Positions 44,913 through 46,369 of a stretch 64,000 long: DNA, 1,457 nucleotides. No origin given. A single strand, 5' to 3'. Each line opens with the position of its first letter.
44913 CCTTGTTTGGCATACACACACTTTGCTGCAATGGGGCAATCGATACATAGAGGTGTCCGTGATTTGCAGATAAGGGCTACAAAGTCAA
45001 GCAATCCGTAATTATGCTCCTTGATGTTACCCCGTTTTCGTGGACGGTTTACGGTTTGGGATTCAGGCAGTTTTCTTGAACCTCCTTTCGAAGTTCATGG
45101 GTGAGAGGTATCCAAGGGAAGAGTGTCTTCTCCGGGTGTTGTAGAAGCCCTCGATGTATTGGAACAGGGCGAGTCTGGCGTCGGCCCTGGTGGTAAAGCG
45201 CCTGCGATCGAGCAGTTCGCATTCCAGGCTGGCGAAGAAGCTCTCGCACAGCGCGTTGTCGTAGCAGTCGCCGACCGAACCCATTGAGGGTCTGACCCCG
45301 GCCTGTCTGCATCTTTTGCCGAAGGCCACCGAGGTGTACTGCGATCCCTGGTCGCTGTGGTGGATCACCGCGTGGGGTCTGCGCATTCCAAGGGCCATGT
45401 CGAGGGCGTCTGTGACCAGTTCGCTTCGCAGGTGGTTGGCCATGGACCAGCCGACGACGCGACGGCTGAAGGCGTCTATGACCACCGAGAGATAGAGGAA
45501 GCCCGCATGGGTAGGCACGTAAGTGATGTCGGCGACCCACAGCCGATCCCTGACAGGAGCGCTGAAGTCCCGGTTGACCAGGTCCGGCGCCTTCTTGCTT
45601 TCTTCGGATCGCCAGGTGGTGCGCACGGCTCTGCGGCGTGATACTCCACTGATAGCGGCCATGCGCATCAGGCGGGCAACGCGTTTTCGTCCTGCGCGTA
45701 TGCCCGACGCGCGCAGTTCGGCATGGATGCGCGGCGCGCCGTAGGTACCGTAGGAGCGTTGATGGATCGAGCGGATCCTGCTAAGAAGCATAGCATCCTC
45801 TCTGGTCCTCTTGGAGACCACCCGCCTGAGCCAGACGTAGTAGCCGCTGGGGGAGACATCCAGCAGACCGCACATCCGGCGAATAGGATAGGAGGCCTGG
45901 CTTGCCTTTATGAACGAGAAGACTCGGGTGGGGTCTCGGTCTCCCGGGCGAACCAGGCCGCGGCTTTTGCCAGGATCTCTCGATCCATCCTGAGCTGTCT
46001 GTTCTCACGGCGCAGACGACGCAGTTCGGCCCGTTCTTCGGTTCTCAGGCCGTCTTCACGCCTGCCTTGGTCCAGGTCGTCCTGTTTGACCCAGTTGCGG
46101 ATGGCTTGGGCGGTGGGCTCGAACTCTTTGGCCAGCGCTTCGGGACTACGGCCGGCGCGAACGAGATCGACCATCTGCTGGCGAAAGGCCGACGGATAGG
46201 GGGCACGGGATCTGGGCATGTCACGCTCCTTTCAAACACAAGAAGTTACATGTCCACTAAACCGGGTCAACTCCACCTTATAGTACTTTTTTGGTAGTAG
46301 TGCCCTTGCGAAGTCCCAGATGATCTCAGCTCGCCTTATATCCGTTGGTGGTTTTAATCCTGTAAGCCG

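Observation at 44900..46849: IS3-family element inserted inside the glycosylase gene, precisely separating its [4Fe-4S] loop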

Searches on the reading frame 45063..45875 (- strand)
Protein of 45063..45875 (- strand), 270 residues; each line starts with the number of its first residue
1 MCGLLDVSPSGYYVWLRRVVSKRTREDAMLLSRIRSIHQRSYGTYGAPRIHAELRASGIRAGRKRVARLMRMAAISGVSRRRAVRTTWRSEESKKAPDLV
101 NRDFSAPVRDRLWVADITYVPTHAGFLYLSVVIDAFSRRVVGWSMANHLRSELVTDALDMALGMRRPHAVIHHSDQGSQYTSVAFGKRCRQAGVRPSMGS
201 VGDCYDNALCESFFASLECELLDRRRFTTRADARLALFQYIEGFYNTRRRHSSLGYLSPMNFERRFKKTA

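Call 5: search_protein_families(library=pfam, proteins=[window:45063-45875:-], max_evalue=0.01)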
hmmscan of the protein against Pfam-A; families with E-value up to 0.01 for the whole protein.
window:45063-45875:- (270 aa): 4 families
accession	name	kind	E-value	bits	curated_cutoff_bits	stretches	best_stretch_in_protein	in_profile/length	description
PF00665.32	rve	-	1.6e-26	92.9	32.6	1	110-204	5-102/102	Integrase core domain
PF13276.12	HTH_21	-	2.1e-18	66.7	28.1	1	26-82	3-59/60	HTH-like domain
PF13683.12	rve_3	-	1.5e-15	57.1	26.5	1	193-259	2-67/67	Integrase core domain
PF13333.12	rve_2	-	6.2e-12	45.9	22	1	211-264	1-53/56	Integrase core domain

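Call 10: search_protein_families(library=ncbifam, proteins=[window:45063-45875:-], max_evalue=0.001)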
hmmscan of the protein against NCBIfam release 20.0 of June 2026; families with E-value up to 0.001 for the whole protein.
window:45063-45875:- (270 aa): 3 families
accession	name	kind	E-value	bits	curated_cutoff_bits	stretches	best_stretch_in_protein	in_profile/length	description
NF033516.0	transpos_IS3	equivalog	3.4e-100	335.9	160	1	1-263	106-369/369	IS3 family transposase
NF033577.2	transpos_IS481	equivalog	5.6e-26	91.7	224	1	33-261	66-282/284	IS481 family transposase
NF006918.0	PRK09409.1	subfamily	4.1e-08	33.2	597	1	22-265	44-287/301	IS2 transposase TnpB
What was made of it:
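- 45063..45875 (-): orfB (ATG-delimited 270 aa; the frame is open further upstream), rve integrase core with DD(35)E. Calls 5 and 10 (336 bits to transpos_IS3).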

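Call 19: list_cluster_members(proteins=[P0001, window:45063-45875:-, window:45908-46219:-])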
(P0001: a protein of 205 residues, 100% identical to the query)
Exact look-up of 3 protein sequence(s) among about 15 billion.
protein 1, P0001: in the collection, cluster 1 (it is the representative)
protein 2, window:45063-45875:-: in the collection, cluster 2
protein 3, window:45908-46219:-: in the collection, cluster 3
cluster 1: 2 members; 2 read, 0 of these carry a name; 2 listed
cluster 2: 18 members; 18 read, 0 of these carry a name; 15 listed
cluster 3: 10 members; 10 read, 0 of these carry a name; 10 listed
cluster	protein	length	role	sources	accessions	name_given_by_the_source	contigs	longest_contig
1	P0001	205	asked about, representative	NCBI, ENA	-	-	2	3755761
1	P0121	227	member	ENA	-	-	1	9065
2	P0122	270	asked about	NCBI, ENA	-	-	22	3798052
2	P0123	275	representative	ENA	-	-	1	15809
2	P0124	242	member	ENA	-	-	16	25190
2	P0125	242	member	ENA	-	-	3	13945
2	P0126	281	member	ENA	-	-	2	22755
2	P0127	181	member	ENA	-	-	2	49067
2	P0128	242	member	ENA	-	-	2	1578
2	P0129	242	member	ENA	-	-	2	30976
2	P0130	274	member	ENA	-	-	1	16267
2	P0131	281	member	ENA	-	-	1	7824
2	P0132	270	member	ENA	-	-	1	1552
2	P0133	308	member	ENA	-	-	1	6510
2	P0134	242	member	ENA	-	-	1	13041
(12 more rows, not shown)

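Call 29: find_encoding_contigs(protein=P0121, flank=10000, max_places=3)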
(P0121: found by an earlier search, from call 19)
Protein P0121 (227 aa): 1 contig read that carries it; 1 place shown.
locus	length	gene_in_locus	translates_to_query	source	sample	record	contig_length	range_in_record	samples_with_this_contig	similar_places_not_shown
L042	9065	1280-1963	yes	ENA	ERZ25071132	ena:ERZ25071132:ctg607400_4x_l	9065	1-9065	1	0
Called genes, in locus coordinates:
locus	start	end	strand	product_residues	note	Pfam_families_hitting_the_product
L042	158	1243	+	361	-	PF00145:DNA_methylase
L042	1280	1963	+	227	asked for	PF00730:HhH-GPD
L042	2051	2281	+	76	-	PF13683:rve_3, PF13333:rve_2 (weak)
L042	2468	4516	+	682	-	-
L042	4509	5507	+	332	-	-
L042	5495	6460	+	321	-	PF00270:DEAD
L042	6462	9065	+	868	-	?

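Call 35: find_encoding_contigs(protein=window:45063-45875:-, flank=2500, max_places=10)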
Protein window:45063-45875:- (270 aa): 20 contigs read that carry it; 10 places shown.
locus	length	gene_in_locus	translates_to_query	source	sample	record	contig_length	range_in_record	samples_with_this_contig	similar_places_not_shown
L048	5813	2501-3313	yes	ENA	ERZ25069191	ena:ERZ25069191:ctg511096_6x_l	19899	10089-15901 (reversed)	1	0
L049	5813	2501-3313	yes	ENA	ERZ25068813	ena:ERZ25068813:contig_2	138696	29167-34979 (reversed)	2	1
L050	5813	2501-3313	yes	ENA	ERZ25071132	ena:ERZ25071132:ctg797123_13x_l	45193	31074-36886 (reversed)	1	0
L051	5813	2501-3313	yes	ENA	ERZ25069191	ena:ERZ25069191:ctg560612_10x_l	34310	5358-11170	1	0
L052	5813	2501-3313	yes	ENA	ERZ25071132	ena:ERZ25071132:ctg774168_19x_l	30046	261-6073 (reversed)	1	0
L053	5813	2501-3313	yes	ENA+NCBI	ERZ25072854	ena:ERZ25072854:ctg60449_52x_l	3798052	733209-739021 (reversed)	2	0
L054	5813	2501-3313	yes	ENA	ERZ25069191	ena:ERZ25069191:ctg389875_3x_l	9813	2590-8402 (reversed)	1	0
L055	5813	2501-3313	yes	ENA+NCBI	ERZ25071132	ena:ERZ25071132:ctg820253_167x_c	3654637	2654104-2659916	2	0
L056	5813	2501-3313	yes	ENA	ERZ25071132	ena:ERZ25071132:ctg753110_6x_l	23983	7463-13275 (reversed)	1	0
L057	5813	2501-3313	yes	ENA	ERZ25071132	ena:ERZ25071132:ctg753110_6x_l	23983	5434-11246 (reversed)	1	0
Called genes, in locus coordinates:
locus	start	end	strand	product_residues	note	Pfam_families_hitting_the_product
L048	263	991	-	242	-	PF13276:HTH_21, PF00665:rve, PF13683:rve_3, PF13333:rve_2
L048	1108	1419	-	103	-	PF01527:HTH_Tnp_1 (weak)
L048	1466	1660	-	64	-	-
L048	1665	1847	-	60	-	-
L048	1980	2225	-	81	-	-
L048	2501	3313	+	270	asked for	PF13276:HTH_21, PF00665:rve, PF13683:rve_3, PF13333:rve_2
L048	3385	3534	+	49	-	-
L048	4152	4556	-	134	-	-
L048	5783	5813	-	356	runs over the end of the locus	PF01435:Peptidase_M48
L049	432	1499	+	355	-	PF00145:DNA_methylase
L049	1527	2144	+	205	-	PF00730:HhH-GPD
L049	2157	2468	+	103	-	PF01527:HTH_Tnp_1 (weak)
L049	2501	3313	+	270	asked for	PF13276:HTH_21, PF00665:rve, PF13683:rve_3, PF13333:rve_2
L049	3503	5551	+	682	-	-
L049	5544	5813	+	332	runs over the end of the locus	-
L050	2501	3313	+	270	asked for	PF13276:HTH_21, PF00665:rve, PF13683:rve_3, PF13333:rve_2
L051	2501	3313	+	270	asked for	PF13276:HTH_21, PF00665:rve, PF13683:rve_3, PF13333:rve_2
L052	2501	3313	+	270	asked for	PF13276:HTH_21, PF00665:rve, PF13683:rve_3, PF13333:rve_2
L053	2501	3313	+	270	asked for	PF13276:HTH_21, PF00665:rve, PF13683:rve_3, PF13333:rve_2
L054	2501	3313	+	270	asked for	PF13276:HTH_21, PF00665:rve, PF13683:rve_3, PF13333:rve_2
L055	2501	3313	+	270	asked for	PF13276:HTH_21, PF00665:rve, PF13683:rve_3, PF13333:rve_2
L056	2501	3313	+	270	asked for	PF13276:HTH_21, PF00665:rve, PF13683:rve_3, PF13333:rve_2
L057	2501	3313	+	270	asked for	PF13276:HTH_21, PF00665:rve, PF13683:rve_3, PF13333:rve_2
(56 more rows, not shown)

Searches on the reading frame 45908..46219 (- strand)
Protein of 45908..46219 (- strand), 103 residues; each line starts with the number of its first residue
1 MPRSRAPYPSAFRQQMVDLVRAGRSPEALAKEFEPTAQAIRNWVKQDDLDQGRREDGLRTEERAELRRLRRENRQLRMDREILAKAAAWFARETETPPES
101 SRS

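Call 5: search_protein_families(library=pfam, proteins=[window:45908-46219:-], max_evalue=0.01)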
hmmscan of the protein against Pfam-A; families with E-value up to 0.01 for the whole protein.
window:45908-46219:- (103 aa): 1 family
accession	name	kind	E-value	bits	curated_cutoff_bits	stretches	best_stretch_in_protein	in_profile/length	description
PF01527.26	HTH_Tnp_1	-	1.1e-06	29.2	24.1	1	5-73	4-74/75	Transposase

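Call 10: search_protein_families(library=ncbifam, proteins=[window:45908-46219:-], max_evalue=0.001)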
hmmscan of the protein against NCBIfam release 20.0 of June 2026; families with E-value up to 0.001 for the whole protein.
window:45908-46219:- (103 aa): 1 family
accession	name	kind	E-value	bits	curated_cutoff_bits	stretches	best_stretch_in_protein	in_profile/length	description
NF033516.0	transpos_IS3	equivalog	1.6e-10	40.8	160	1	12-92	2-86/369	IS3 family transposase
